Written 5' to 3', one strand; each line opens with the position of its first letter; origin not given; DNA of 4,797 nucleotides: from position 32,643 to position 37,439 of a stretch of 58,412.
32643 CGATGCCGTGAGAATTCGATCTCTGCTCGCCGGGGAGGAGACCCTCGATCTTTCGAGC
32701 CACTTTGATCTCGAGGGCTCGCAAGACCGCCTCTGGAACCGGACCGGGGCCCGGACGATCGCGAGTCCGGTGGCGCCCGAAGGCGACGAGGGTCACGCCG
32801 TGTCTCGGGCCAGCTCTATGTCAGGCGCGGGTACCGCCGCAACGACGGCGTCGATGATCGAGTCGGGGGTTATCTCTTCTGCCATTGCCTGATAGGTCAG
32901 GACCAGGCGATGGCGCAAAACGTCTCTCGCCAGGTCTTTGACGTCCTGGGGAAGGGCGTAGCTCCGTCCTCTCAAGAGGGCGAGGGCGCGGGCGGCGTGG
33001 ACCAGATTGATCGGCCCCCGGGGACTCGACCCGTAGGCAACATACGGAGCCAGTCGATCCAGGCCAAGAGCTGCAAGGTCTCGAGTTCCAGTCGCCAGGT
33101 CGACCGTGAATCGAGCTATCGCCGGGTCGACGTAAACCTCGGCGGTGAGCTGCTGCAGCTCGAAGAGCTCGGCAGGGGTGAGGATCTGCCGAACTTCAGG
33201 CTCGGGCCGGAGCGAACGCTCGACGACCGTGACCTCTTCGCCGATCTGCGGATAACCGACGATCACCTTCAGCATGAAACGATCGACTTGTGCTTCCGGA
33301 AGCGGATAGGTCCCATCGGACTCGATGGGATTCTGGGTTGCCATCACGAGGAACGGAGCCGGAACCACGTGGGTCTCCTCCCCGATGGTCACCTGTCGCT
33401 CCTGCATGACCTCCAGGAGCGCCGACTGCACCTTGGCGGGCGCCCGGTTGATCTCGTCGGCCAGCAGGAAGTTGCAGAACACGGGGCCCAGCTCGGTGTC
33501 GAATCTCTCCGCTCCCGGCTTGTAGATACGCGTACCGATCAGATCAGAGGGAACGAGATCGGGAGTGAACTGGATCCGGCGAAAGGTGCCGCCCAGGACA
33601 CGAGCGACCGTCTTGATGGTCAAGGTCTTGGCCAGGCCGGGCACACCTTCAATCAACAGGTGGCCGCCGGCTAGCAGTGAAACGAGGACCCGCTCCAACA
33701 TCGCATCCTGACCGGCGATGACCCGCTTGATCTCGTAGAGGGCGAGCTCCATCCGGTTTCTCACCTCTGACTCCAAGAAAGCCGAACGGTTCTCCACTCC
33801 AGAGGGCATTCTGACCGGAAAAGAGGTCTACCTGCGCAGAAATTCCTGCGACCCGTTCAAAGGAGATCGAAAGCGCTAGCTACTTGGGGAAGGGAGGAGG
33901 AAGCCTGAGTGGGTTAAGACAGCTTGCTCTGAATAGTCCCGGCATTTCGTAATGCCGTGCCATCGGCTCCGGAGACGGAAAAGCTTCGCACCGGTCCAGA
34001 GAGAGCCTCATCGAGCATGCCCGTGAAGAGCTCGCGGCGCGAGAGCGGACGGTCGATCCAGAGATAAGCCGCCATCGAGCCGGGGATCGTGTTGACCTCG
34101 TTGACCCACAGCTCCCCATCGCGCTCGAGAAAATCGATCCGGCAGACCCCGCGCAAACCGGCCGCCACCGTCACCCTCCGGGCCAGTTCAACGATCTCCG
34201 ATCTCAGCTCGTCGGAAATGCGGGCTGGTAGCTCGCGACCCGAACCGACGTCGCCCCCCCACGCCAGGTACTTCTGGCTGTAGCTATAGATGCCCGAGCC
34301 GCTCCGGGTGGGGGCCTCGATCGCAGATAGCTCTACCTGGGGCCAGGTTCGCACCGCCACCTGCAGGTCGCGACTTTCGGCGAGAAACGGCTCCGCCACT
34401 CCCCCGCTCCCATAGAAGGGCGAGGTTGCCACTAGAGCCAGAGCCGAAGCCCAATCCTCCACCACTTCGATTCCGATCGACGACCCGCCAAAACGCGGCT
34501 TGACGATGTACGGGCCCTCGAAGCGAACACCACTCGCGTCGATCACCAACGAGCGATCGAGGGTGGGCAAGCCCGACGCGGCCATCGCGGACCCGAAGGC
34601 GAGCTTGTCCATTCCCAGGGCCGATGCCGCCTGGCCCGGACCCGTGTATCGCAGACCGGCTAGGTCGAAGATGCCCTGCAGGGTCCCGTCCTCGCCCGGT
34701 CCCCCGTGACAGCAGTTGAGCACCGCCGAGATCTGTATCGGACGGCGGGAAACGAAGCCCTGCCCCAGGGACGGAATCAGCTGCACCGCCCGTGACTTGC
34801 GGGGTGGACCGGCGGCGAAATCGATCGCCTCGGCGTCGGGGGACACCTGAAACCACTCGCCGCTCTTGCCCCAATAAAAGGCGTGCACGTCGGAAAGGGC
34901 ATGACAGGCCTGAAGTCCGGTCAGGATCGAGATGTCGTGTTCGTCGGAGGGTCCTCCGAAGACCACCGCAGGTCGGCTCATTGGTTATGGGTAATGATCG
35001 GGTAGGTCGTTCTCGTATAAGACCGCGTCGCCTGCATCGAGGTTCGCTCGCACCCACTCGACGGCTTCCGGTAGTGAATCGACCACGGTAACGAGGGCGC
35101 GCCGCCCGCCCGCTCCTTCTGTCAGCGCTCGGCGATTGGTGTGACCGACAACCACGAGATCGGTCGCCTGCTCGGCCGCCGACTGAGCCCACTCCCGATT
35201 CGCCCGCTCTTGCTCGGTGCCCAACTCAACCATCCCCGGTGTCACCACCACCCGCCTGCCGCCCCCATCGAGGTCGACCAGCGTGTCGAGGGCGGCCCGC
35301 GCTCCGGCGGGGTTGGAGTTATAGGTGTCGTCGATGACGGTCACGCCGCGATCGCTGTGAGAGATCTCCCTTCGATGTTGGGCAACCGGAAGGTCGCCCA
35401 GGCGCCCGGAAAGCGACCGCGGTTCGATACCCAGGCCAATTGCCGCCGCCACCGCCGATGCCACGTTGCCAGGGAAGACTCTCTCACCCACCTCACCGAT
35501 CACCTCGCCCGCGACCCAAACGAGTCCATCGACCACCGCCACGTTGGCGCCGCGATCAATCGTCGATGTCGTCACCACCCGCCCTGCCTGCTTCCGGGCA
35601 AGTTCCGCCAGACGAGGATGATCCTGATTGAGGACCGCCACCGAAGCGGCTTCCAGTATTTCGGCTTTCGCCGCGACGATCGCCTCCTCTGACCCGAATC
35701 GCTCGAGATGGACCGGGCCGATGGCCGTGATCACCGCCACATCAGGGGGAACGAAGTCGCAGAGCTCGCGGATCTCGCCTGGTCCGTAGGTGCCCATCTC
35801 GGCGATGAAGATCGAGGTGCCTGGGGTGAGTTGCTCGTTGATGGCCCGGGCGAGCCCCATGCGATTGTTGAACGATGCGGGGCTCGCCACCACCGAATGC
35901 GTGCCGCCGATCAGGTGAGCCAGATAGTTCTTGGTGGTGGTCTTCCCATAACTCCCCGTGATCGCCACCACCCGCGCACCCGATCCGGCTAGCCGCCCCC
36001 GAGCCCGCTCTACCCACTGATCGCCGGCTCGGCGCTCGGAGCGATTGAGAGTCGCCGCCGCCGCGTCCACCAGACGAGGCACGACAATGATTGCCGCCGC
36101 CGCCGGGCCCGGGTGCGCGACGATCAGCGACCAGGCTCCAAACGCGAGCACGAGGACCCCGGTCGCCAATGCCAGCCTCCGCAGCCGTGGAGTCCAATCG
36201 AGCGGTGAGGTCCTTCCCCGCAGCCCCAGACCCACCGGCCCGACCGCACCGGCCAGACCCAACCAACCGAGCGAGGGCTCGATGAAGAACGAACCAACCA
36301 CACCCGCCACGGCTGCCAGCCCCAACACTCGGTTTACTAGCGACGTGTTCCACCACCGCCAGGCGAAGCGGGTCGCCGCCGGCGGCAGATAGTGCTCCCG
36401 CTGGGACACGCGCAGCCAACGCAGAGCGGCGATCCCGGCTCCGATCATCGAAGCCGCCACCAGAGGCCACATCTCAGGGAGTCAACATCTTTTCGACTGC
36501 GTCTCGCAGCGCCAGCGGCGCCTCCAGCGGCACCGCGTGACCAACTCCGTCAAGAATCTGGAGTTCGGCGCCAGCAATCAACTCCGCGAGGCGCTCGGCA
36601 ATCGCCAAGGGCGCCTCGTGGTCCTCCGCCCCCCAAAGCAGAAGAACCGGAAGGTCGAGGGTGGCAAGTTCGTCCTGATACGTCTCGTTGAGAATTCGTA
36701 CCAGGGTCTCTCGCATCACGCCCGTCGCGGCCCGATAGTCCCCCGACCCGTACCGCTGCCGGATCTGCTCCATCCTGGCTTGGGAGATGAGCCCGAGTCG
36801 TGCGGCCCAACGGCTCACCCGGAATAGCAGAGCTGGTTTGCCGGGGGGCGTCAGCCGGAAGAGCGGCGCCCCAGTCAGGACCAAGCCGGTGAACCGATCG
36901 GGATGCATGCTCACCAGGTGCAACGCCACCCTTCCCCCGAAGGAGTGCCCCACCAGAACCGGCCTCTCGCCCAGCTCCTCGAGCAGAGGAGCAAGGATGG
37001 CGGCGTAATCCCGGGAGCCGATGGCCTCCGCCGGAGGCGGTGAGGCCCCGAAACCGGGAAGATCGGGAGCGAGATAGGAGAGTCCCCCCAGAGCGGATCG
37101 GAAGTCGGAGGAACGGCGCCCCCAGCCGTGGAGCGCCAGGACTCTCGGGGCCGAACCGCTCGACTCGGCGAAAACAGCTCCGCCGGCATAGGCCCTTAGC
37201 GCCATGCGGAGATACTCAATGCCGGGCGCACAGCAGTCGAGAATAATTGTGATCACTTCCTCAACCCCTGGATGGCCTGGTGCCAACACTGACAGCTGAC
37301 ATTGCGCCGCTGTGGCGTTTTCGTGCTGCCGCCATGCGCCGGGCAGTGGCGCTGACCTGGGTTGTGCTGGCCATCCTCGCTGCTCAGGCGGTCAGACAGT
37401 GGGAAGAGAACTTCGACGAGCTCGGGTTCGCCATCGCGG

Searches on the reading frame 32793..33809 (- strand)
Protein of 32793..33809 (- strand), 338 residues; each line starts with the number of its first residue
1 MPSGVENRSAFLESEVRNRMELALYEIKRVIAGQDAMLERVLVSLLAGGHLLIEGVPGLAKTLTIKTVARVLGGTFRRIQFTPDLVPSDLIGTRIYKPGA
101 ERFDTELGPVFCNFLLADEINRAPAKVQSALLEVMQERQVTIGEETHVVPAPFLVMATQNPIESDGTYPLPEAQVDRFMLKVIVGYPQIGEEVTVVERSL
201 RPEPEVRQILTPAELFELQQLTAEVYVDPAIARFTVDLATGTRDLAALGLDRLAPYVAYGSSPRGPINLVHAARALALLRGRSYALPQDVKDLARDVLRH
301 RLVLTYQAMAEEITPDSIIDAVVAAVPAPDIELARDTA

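Call 70: search_protein_families(library=pfam, proteins=[window:32793-33809:-])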
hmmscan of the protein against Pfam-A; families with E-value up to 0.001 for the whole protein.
window:32793-33809:- (338 aa): 5 families
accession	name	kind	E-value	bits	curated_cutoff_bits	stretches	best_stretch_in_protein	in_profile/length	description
PF07726.17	AAA_3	-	1.2e-61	206.8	27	1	50-180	1-131/131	ATPase family associated with various cellular activities (AAA)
PF17863.7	AAA_lid_2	-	3.7e-22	78.3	22.7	1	253-320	5-72/74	AAA lid domain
PF20030.5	bpMoxR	-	4.1e-14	52.6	27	1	20-185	3-167/205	MoxR domain in the MoxR-vWA-beta-propeller ternary systems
PF07728.20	AAA_5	-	1.7e-13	51.2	22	1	50-178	1-139/139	AAA domain (dynein-related subfamily)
PF00158.32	Sigma54_activat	-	0.00073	19.7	20.2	0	115-163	97-146/168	Sigma-54 interaction domain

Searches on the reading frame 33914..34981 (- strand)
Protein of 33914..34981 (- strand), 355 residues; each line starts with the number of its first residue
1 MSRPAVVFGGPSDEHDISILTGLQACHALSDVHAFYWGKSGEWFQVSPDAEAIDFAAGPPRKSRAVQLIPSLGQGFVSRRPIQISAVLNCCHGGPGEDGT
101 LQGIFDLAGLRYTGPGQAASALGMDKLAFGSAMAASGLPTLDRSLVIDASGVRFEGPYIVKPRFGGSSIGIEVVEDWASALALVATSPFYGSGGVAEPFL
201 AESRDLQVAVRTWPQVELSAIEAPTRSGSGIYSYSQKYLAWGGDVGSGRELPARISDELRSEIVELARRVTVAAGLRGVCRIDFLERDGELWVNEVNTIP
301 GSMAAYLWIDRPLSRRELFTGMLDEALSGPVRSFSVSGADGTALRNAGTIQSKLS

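Call 70: search_protein_families(library=pfam, proteins=[window:33914-34981:-])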
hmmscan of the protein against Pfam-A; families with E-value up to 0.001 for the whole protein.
window:33914-34981:- (355 aa): 4 families
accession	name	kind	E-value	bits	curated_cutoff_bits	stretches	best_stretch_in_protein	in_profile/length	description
PF07478.18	Dala_Dala_lig_C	-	2.1e-21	76.8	24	1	154-301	35-177/204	D-ala D-ala ligase C-terminus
PF01820.27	Dala_Dala_lig_N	-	4.2e-20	72.9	34.6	1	5-115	3-121/121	D-ala D-ala ligase N-terminus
PF02655.19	ATP-grasp_3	-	7.5e-06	26.6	23.2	1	153-297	29-154/160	ATP-grasp domain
PF02222.28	ATP-grasp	-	0.00077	19.6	27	0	216-297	80-160/179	ATP-grasp domain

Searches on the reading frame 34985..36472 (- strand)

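Call 70: search_protein_families(library=pfam, proteins=[window:34985-36472:-])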
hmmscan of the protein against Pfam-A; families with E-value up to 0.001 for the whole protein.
window:34985-36472:- (495 aa): 2 families
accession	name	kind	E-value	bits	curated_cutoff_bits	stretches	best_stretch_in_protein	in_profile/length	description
PF08245.18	Mur_ligase_M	-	2.1e-28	100.1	24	1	171-305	1-148/200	Mur ligase middle domain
PF02875.26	Mur_ligase_C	-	1e-14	55.9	28.4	1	366-485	1-122/127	Mur ligase, glutamate ligase domain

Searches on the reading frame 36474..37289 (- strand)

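Call 70: search_protein_families(library=pfam, proteins=[window:36474-37289:-])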
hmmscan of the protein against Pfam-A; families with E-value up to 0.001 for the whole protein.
window:36474-37289:- (271 aa): 4 families
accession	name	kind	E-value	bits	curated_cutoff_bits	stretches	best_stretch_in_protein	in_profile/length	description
PF00561.26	Abhydrolase_1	-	1.6e-23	84.1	25.8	1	48-258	1-245/245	alpha/beta hydrolase fold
PF12697.13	Abhydrolase_6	-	6.1e-23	83.1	26.3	1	50-263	1-216/217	Alpha/beta hydrolase family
PF12146.15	Hydrolase_4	-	6.6e-13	48.9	27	1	68-256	30-237/239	Serine aminopeptidase, S33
PF20408.4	Abhydrolase_11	-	0.00014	22.1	27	1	95-160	64-122/193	Alpha/beta hydrolase domain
